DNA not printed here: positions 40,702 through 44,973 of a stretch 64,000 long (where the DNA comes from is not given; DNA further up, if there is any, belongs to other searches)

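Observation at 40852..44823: AT-rich 1323-aa nuclease-STAND NTPase gene: candidate single-gene (Avs-like) or novel antiphage module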

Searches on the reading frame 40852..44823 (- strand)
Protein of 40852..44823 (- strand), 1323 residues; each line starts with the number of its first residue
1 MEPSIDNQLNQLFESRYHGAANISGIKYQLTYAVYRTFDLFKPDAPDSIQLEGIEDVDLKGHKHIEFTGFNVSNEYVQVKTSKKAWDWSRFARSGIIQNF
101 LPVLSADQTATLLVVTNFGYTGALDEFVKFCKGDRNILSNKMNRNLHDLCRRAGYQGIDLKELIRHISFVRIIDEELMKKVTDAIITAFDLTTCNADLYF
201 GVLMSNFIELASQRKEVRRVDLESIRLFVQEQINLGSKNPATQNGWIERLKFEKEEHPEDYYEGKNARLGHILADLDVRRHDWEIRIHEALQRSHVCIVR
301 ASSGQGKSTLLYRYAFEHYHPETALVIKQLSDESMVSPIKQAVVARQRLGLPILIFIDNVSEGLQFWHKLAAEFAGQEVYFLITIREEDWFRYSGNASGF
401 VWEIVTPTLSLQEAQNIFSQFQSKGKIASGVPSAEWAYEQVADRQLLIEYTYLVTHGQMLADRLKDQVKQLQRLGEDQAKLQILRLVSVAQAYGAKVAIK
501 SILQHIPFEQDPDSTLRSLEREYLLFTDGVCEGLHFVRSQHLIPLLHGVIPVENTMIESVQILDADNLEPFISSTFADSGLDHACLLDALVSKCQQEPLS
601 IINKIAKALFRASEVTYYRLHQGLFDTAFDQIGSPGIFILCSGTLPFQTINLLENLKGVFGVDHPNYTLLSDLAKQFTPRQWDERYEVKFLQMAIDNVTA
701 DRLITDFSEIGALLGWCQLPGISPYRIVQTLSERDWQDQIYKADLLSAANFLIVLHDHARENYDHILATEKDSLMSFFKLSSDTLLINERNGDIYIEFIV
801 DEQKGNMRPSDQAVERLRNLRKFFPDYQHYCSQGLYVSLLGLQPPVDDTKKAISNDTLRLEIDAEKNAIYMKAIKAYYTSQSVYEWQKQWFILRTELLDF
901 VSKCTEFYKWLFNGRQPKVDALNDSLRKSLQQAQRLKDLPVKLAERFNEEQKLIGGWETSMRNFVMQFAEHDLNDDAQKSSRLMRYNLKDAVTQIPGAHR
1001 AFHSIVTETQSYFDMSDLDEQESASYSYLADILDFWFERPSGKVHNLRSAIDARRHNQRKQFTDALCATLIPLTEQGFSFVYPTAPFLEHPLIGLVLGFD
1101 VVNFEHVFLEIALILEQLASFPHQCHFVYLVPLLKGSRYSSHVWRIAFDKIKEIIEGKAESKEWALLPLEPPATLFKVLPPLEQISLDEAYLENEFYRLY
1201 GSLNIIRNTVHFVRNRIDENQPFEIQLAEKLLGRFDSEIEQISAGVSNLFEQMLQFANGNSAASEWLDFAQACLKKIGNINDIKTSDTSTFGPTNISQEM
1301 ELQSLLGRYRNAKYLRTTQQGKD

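Call 4: search_protein_families(library=pfam, proteins=[window:40852-44823:-], max_evalue=0.01)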
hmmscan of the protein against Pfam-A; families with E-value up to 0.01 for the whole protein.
window:40852-44823:- (1323 aa): 2 families
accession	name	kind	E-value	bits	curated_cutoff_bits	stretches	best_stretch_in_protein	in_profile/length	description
PF25199.1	nSTAND_NTPase5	-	7.5e-11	42.5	34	1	260-395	2-142/145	Novel STAND NTPase 5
PF14130.12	Cap4_nuclease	-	2.7e-06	28.2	26.2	1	25-89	9-67/200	Cap4, dsDNA endonuclease domain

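Call 5: search_protein_families(library=padloc, proteins=[window:40852-44823:-], max_evalue=1)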
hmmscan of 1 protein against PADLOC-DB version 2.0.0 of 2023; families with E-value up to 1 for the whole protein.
window:40852-44823:- (1323 aa): 3 families
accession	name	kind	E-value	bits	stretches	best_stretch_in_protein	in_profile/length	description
PDLC03848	LmuA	-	9.8e-09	34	1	23-269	13-282/373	-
PDLC03849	LmuA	-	0.0012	16.5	1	18-90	16-84/370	-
PDLC02187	DUF4297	-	0.0016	15.5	1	21-64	8-49/404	-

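Call 6: search_protein_families(library=ncbifam, proteins=[window:40852-44823:-], max_evalue=1)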
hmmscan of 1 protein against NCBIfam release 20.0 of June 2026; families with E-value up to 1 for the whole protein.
window:40852-44823:- (1323 aa): 1 family
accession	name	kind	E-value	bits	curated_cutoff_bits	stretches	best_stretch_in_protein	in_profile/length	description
NF042945.1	DUF4297_antiphage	equivalog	0.0033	16.4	300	1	21-65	5-47/400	DUF4297 family anti-phage-associated protein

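Call 7: search_solved_structures(query=window:40852-44823:-, max_evalue=1)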
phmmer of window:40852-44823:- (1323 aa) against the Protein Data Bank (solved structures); distinct sequences matched with E-value up to 1: 1.
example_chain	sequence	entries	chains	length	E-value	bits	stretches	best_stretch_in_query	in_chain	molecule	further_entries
2pwj_A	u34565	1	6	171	0.63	11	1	678-726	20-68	Mitochondrial peroxiredoxin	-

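Call 8: find_homologous_proteins(query=window:40852-44823:-)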
Query window:40852-44823:- (1323 aa): 610 proteins with E <= 0.001 among 8000 candidates; the best 120 are listed.
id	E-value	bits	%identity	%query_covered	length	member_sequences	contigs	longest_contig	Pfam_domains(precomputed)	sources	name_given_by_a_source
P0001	0.0e+0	3032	100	100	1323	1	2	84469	PF14130.13,PF25199.2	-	-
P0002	0.0e+0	2663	87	100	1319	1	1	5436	PF25199.2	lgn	-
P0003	0.0e+0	2487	81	100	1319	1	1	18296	PF25199.2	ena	-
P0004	0.0e+0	2429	78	100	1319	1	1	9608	PF14130.13,PF25199.2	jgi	-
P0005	0.0e+0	2237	73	99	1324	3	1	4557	PF14130.13,PF25199.2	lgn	-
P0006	0.0e+0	1940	62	100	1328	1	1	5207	PF25199.2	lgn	-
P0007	0.0e+0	1588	52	100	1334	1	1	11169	PF25199.2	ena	-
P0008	0.0e+0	1578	52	99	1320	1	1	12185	PF25199.2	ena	-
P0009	0.0e+0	1503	51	99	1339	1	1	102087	PF25199.2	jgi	jgi:hypothetical protein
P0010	0.0e+0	1489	50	99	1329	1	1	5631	PF25199.2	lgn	-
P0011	0.0e+0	1470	49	99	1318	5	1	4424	PF25199.2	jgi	-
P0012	0.0e+0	1466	49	99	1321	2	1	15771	PF25199.2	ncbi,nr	ncbi:MAG: hypothetical protein NT010_12035 [Proteobacteria bacterium]|nr:hypothetical protein [Pseud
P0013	0.0e+0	1465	50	99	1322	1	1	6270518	PF14130.13,PF25199.2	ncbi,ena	-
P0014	0.0e+0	1437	49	98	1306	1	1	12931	PF25199.2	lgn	-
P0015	0.0e+0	1400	49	99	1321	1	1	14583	PF14130.13,PF25199.2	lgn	-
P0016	0.0e+0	1397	48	99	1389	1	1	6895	PF25199.2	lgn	-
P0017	0.0e+0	1392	48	98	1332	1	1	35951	PF25199.2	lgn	-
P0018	0.0e+0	1359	47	99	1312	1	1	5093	PF25199.2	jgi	jgi:hypothetical protein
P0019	0.0e+0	1347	47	99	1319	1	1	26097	PF25199.2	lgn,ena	-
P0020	0.0e+0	1341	47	99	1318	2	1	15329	PF25199.2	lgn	-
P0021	0.0e+0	1339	47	99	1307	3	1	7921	PF25199.2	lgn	-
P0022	0.0e+0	1332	47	99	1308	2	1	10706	PF25199.2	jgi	jgi:hypothetical protein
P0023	0.0e+0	1327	47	99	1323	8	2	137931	PF25199.2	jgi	-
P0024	0.0e+0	1258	60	68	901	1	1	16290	PF25199.2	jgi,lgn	jgi:hypothetical protein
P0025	0.0e+0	1227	54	75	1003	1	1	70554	PF25199.2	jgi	jgi:hypothetical protein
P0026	0.0e+0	1197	43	59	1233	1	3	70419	PF25199.2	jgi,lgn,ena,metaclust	metaclust:\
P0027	0.0e+0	1155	42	99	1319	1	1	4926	PF14130.13,PF25199.2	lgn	-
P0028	0.0e+0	1148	41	99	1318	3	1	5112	PF14130.13,PF25199.2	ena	-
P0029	0.0e+0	1131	41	99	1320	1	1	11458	PF14130.13,PF25199.2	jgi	jgi:hypothetical protein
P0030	0.0e+0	1122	40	99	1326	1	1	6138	PF14130.13,PF25199.2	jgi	jgi:hypothetical protein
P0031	0.0e+0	1121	41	99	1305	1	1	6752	PF14130.13,PF25199.2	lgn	-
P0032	0.0e+0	1119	41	99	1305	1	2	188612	PF14130.13,PF25199.2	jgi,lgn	-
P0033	0.0e+0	1112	41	99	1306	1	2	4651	PF14130.13,PF25199.2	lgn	-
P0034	0.0e+0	1085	48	78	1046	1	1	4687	PF25199.2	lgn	-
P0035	0.0e+0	1082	40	99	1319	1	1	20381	PF25199.2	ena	-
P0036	0.0e+0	1063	39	99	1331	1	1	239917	PF14130.13,PF25199.2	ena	-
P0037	0.0e+0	1060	41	92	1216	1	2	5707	PF14130.13,PF25199.2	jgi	jgi:Cap4 dsDNA endonuclease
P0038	0.0e+0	1049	40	100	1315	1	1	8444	PF25199.2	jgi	jgi:hypothetical protein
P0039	0.0e+0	1045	39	99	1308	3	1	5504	PF25199.2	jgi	jgi:hypothetical protein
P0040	0.0e+0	1016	39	99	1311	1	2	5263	PF25199.2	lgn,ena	-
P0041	4.6e-293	994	39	99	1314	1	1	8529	PF25199.2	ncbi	-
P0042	7.3e-292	990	38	99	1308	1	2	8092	PF14130.13,PF25199.2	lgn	-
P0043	1.5e-290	985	39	99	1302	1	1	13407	PF14130.13,PF25199.2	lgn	-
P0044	1.6e-289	982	38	99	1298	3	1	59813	PF14130.13,PF25199.2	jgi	jgi:hypothetical protein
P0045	5.1e-284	964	37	99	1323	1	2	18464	PF25199.2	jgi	jgi:hypothetical protein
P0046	2.9e-282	958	38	99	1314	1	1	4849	PF25199.2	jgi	jgi:hypothetical protein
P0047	5.5e-281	954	38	100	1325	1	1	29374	PF25199.2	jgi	jgi:hypothetical protein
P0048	1.3e-278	946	36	99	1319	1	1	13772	PF14130.13,PF25199.2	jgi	jgi:hypothetical protein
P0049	3.0e-278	945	37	99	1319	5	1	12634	PF25199.2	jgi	-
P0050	1.4e-276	939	37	99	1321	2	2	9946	PF25199.2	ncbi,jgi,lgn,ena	-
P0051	3.4e-273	928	37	99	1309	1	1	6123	PF25199.2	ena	-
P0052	3.3e-272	925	37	99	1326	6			PF25199.2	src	-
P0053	3.3e-265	901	36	99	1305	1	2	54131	PF25199.2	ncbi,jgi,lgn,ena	-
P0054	2.7e-260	885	45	69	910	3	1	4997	PF14130.13,PF25199.2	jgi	-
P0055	5.8e-259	881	37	94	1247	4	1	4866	PF25199.2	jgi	jgi:hypothetical protein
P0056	6.5e-258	877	36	99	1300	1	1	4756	PF25199.2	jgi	jgi:hypothetical protein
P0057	1.5e-257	876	35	99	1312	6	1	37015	PF25199.2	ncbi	-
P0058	1.3e-251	856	36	99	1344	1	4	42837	PF25199.2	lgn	-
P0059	1.8e-247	843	35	99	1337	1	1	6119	PF14130.13,PF25199.2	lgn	-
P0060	4.4e-237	808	34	98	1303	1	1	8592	PF25199.2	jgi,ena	-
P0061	7.1e-232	791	33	99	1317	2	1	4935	PF25199.2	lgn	-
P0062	2.7e-229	783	34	99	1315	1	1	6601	PF25199.2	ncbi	-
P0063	2.0e-228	780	38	84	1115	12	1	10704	PF25199.2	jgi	-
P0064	2.8e-227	776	33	99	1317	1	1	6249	PF14130.13,PF25199.2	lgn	-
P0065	1.1e-226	774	33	99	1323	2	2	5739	PF25199.2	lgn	-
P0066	2.2e-225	770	34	96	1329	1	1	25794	PF25199.2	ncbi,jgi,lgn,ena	-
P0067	1.8e-222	760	35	87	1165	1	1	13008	PF25199.2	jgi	jgi:hypothetical protein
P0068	1.1e-217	744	33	99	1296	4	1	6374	PF25199.2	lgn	-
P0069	1.5e-217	744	36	89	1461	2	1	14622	PF25199.2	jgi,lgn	-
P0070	6.4e-216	738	32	99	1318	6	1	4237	PF25199.2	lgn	-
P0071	3.9e-207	709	31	99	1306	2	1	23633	PF14130.13,PF25199.2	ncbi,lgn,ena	-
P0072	1.0e-202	694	32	89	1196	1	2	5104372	PF14130.13,PF25199.2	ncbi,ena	-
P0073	5.3e-201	689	33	90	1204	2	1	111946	PF25199.2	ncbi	ncbi:MAG: hypothetical protein R3E79_48640 [Caldilineaceae bacterium]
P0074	1.1e-194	668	32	99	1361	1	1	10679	PF25199.2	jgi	jgi:hypothetical protein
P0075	4.5e-194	666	36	75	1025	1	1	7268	PF25199.2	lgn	-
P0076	5.7e-193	662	32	89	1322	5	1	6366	PF14130.13,PF25199.2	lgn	-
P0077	6.0e-192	659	31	93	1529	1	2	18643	PF25199.2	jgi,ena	-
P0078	1.8e-191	657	34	81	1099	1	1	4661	PF25199.2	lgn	-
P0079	4.1e-191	656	32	89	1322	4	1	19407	PF25199.2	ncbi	-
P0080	3.4e-190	653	30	94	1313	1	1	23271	PF25199.2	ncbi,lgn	-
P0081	2.3e-189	650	32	89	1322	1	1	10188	PF14130.13,PF25199.2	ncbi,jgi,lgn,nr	ncbi:hypothetical protein C5S53_04195 [Methanophagales archaeon]|nr:hypothetical protein C5S53_04195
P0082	2.8e-189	650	31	99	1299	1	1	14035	PF14130.13,PF25199.2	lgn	-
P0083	3.4e-189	650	32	91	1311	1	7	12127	PF25199.2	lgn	-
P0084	1.0e-188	648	30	99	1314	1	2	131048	PF14130.13,PF25199.2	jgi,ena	-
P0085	2.5e-186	640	30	92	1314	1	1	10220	PF25199.2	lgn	-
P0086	3.1e-186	640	30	99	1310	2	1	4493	PF14130.13,PF25199.2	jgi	jgi:hypothetical protein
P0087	3.7e-186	640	31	90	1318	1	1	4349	PF14130.13,PF25199.2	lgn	-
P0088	1.5e-185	638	31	90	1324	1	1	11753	PF14130.13,PF25199.2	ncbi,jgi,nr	ncbi:hypothetical protein C5S39_05060 [Candidatus Methanophagaceae archaeon]|nr:hypothetical protein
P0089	1.6e-185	638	32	91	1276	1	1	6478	PF25199.2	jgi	jgi:hypothetical protein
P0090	4.0e-185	636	32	89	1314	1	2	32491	PF25199.2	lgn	-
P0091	5.1e-185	636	32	89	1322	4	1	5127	PF25199.2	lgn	-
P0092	1.5e-184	634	31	89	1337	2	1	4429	PF14130.13,PF25199.2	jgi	-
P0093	5.3e-184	632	33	89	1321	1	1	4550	PF14130.13,PF25199.2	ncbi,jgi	jgi:hypothetical protein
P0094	4.2e-181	623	30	99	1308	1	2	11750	PF14130.13,PF25199.2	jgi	jgi:hypothetical protein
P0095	7.1e-181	622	30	99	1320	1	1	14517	PF14130.13,PF25199.2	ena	-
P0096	2.1e-180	621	30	99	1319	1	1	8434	PF14130.13,PF25199.2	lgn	-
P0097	6.4e-180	619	29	94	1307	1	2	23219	PF25199.2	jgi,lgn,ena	-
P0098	2.8e-178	613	30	99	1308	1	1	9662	PF14130.13,PF25199.2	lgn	-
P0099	4.7e-178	613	29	98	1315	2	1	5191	PF25199.2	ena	-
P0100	6.1e-178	612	31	89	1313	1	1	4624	PF25199.2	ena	-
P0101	1.2e-177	611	30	93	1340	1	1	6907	PF25199.2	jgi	jgi:hypothetical protein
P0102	2.3e-177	610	30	98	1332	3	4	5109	PF14130.13,PF25199.2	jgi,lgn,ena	-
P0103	3.4e-177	610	31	89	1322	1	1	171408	PF25199.2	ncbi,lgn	-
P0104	1.4e-176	608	32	89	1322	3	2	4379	PF14130.13,PF25199.2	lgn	-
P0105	2.6e-176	607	30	97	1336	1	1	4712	PF14130.13,PF25199.2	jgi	jgi:hypothetical protein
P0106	6.1e-176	606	33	78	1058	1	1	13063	PF14130.13,PF25199.2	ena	-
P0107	6.7e-176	606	30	93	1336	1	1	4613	PF14130.13,PF25199.2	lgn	-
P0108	3.4e-175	603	31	96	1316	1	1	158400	PF14130.13,PF25199.2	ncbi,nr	ncbi:MAG: DUF4297 domain-containing protein [Anaerolineae bacterium]|nr:DUF4297 domain-containing pr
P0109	2.5e-174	600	30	94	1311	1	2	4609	PF25199.2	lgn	-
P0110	3.0e-174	600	43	51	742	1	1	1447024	PF25199.2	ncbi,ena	-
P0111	1.5e-173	598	29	94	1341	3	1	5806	PF14130.13,PF25199.2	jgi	jgi:hypothetical protein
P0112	2.6e-173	597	30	94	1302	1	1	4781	PF25199.2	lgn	-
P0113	4.4e-173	596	29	89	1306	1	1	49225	PF25199.2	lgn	-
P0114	5.0e-173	596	31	89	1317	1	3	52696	PF14130.13,PF25199.2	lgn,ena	-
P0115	1.8e-172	594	29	94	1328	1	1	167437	PF25199.2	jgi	jgi:hypothetical protein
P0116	1.7e-171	591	31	88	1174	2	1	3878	PF25199.2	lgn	-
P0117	3.2e-171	590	31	89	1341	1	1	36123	PF14130.13,PF25199.2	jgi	jgi:hypothetical protein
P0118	7.3e-171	589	30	97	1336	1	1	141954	PF25199.2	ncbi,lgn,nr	ncbi:MAG: hypothetical protein MH252_15370 [Thermosynechococcaceae cyanobacterium MS004]|nr:hypothet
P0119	1.2e-169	585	29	94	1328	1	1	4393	PF25199.2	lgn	-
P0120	2.4e-169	584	30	89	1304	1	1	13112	PF25199.2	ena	-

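Call 11: find_related_loci(query=window:40852-44823:-, collection=genome_contigs, flank=10000)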
Query window:40852-44823:- (1323 aa) in genome_contigs; peptide patterns used: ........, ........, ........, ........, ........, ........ (x = any residue, [..] = any of these).
67 stretches matched a pattern, but none encodes a relative of the query by tblastn (E <= 1e-3).
